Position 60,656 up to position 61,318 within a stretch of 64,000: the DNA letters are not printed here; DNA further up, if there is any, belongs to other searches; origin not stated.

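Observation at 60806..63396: Two-gene DMFase-like amidase: 121-aa ORF GTGA-coupled to a 743-aa large-subunit-family protein, followed by an SDR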

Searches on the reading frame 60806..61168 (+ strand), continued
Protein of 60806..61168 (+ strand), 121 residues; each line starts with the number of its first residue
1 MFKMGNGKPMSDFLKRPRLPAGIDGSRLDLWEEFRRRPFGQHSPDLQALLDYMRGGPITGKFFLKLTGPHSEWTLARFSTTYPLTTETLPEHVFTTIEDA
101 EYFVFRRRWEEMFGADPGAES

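Call 65: search_solved_structures(query=L002:12634-13716:+, max_evalue=0.00001)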
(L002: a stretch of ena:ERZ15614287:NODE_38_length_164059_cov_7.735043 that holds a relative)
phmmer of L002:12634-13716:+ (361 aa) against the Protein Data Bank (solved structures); distinct sequences matched with E-value up to 0.00001: 7.
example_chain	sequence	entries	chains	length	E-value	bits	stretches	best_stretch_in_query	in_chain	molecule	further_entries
7xdu_A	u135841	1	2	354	3.3e-50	174.4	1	17-342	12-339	4-hydroxy-tetrahydrodipicolinate reductase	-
6g1h_A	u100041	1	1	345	1.8e-46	162.1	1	66-340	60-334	Dihydrodipicolinate reductase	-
6g1m_A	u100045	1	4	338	1.9e-46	162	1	67-340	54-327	Dihydrodipicolinate reductase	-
6iaq_A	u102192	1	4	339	1.2e-15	60.6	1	40-341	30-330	Dihydrodipicolinate reductase N-terminus domain-containing protein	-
7qzl_D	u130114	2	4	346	1.7e-11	47.1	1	13-344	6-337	Amine Dehydrogenase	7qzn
6iau_A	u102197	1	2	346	2.4e-11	46.5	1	13-344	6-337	Amine Dehydrogenase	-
7r09_A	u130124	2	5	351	4.4e-06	29.2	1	14-198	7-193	Amine Dehydrogenase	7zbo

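Call 69: predict_structure(alignment_id=A2)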
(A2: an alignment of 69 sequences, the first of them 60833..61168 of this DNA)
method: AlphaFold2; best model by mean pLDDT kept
length: 112 residues; sequences in the alignment: 69
mean_pLDDT: 89.5   pTM: 0.79
mean pLDDT of the five models: 89.5, 89.2, 87.4, 87.0, 85.7
residues with pLDDT >= 90: 83; 70-90: 21; 50-70: 5; < 50: 3
segments of 3 or more residues with pLDDT < 50: 1-3
pLDDT, mean of each block of 10 residues (from residue 1): 62 93 96 96 90 89 92 94 94 94 91 63
secondary structure, 60 per line:
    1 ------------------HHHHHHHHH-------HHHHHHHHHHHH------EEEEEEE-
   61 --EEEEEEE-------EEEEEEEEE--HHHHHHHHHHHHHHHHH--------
elements in order: H19-27 H35-46 E53-59 E63-69 E77-85 H88-104

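Call 71: fold_search(model_id=the predicted structure, library=pdb)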
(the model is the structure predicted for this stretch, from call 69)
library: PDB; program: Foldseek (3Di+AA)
matches with E <= 10: 350; with E <= 0.001: 2
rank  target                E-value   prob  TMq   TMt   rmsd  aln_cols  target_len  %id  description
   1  6lvb_B                1.0e-04  1.00  0.66  0.60   2.0        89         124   27  Structure of Dimethylformamidase, tetramer (released 2020-06-03)
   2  6lvv_B                8.2e-04  1.00  0.62  0.56   2.6        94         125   26  N, N-dimethylformamidase (released 2020-08-12)
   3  6lvd_B                1.2e-02  1.00  0.55  0.52   3.4        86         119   28  Structure of Dimethylformamidase, tetramer, Y440A mutant (released 2020-06-03)
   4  2ekx_MODEL_1_A        2.7e-01  0.30  0.22  0.23   9.0        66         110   15  Solution structure of the human BMX SH2 domain (released 2007-10-02)
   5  2exa                  3.9e-01  0.18  0.25  0.09   6.5        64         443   17  Crystal structure of penicillin binding protein 4 (dacB) from Escherichia coli, complexed with FAROM (released 2006-06-13)
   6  8hf0_E                4.7e-01  0.21  0.23  0.22   8.2        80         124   16  DmDcr-2/R2D2/LoqsPD with 50bp-dsRNA in Dimer state (released 2023-09-06)
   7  2exb                  4.7e-01  0.16  0.27  0.09   9.0        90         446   13  Crystal structure of penicillin binding protein 4 (dacB) from Escherichia coli, complexed with FLOMOX (released 2006-06-13)
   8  4h61_B                5.0e-01  0.13  0.23  0.20  10.7        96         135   14  Structure of the Schizosaccharomyces pombe Mediator subunit Med6 (released 2012-10-31)
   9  6htf_A                7.6e-01  0.15  0.23  0.24   8.7        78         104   15  Crystal structure of human Btk SH2 domain bound to rF10 repebody (released 2020-05-20)
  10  4isg                  1.2e+00  0.04  0.20  0.07  17.2       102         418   16  Human glucokinase in complex with novel activator (2S)-3-cyclohexyl-2-[4-(methylsulfonyl)-2-oxopiperazin-1-yl]-N-(1,3-th (released 2013-03-20)
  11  2ex6                  1.2e+00  0.08  0.24  0.08   9.9        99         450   13  Crystal structure of penicillin binding protein 4 (dacB) from Escherichia coli, complexed with ampicillin (released 2006-06-13)
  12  4h61_A                1.2e+00  0.06  0.20  0.18  11.9       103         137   13  Structure of the Schizosaccharomyces pombe Mediator subunit Med6 (released 2012-10-31)
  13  2ex9                  1.3e+00  0.09  0.26  0.09   9.8        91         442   13  Crystal structure of penicillin binding protein 4 (dacB) from Escherichia coli, complexed with penicillin-V (released 2006-06-13)
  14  4dkk                  1.4e+00  0.13  0.28  0.28   7.1        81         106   12  The X-ray Crystal Structure of the Human STAU1 SSM-'RBD'5 Domain-Swapped Dimer (released 2013-03-20)
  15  5zm6_B                1.4e+00  0.12  0.24  0.09  10.0        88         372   10  Crystal structure of ORP1-ORD in complex with PI(4,5)P2 (released 2019-02-27)
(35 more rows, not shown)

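Call 72: search_protein_families(library=ncbifam, proteins=[L010:736-2166:+], max_evalue=0.001)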
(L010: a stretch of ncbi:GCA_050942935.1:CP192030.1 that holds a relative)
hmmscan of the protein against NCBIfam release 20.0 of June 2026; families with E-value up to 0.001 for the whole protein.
L010:736-2166:+ (477 aa): 0 families
